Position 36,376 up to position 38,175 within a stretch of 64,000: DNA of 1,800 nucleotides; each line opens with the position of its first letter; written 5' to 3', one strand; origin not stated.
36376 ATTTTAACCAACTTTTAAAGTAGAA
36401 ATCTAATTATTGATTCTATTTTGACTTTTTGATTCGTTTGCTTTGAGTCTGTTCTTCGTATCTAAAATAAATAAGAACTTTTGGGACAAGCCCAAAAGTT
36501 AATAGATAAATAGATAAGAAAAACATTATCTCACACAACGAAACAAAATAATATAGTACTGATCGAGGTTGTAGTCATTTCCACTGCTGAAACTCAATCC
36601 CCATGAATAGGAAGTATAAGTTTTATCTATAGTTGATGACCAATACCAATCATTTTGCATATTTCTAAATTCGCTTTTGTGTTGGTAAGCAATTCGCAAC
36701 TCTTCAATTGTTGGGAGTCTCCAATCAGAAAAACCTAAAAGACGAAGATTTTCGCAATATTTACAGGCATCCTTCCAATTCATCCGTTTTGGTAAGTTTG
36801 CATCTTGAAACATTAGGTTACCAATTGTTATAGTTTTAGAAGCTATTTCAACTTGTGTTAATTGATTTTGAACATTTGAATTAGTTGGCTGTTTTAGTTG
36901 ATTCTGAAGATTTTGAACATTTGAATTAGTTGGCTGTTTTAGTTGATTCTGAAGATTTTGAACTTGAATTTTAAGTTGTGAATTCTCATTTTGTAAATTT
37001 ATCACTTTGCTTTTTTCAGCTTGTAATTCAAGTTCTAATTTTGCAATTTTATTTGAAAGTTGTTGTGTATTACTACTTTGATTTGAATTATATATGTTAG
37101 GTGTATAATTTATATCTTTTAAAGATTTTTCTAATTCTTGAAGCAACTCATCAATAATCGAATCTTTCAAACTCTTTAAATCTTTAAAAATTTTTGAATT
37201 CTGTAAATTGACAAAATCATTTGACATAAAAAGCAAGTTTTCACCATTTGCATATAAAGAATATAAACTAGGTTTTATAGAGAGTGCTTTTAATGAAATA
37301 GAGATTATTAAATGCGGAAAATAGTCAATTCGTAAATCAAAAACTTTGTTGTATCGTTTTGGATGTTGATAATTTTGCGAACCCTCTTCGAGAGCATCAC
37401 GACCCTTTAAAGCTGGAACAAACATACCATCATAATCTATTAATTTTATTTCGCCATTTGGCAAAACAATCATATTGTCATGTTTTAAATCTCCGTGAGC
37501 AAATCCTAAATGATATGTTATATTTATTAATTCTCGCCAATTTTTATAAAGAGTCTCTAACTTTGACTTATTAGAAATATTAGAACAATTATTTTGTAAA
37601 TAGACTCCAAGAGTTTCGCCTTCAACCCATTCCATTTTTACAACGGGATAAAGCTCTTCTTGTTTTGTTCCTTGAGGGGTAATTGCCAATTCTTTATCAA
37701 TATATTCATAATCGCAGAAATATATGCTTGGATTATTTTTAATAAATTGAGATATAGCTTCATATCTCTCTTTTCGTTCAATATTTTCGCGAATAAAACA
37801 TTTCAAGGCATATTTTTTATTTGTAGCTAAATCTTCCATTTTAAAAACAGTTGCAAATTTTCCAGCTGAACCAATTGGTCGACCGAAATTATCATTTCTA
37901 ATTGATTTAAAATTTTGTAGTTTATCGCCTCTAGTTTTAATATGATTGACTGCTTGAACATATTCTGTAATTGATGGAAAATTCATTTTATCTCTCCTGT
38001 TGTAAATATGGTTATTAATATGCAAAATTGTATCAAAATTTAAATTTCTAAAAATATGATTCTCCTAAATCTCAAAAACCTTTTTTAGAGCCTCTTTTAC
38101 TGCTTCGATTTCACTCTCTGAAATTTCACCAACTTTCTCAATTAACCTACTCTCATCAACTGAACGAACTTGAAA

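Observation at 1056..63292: Octamer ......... is tens-fold over-represented on both strands: candidate DNA-uptake-type genomic word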

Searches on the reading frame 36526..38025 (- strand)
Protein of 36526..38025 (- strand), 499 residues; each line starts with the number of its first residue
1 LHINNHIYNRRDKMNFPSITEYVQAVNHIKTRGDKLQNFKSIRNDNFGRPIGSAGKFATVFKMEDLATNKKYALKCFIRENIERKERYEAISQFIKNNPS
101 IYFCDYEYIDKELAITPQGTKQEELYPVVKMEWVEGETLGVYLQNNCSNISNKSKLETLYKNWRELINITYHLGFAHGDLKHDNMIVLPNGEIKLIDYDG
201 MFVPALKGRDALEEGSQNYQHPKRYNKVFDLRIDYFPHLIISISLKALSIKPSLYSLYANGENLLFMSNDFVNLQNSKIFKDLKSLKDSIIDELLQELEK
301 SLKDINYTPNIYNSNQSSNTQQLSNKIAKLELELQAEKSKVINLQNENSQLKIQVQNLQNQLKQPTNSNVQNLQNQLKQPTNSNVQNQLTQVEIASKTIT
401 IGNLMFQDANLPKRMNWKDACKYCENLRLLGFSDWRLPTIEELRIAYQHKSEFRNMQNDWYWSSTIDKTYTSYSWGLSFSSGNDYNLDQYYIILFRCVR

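Call 21: search_protein_families(library=pfam, proteins=[window:36526-38025:-], max_evalue=0.0001)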
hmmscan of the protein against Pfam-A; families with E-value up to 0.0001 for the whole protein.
window:36526-38025:- (499 aa): 2 families
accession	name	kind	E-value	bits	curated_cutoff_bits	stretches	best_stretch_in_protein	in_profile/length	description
PF07603.17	Lcl_C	-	3.6e-17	63.2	34.9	1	410-499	16-117/117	Lcl C-terminal domain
PF00069.31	Pkinase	-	9.1e-11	42.1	31.7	1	50-199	6-143/263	Protein kinase domain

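Call 69: search_protein_families(library=pfam, proteins=[window:36526-38025:-], max_evalue=0.001)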
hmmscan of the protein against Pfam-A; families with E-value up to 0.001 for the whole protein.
window:36526-38025:- (499 aa): 2 families
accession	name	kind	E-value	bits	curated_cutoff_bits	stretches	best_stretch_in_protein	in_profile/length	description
PF07603.17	Lcl_C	-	3.6e-17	63.2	34.9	1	410-499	16-117/117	Lcl C-terminal domain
PF00069.31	Pkinase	-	9.1e-11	42.1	31.7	1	50-199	6-143/263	Protein kinase domain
